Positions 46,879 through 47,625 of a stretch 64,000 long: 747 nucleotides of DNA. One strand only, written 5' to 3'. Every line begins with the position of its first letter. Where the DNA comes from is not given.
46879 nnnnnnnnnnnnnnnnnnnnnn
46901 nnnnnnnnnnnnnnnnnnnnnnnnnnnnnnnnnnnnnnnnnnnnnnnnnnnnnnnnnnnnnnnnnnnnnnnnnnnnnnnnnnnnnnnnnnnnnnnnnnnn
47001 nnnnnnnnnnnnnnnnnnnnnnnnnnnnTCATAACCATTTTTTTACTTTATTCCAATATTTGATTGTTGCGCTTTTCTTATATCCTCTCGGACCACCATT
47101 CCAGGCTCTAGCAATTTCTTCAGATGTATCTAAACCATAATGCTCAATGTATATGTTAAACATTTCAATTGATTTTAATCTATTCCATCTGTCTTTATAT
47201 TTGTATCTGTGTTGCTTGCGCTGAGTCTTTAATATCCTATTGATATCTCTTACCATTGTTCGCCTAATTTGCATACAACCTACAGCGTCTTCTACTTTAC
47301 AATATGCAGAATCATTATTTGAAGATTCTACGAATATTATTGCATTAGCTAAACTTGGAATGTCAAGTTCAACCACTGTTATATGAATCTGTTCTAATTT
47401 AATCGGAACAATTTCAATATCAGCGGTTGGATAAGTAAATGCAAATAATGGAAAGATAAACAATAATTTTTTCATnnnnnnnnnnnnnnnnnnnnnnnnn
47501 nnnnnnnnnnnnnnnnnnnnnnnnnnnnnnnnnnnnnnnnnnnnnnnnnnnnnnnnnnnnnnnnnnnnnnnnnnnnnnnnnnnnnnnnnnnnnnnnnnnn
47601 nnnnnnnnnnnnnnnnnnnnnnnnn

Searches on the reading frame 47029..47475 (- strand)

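Call 47: search_protein_families(library=pfam, proteins=[window:47029-47475:-], max_evalue=0.001)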
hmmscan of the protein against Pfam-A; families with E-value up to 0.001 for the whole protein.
window:47029-47475:- (148 aa): 1 family
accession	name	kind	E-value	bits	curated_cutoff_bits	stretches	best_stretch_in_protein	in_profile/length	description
PF01464.25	SLT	-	9.3e-06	25.6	21.3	1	40-146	14-115/117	Transglycosylase SLT domain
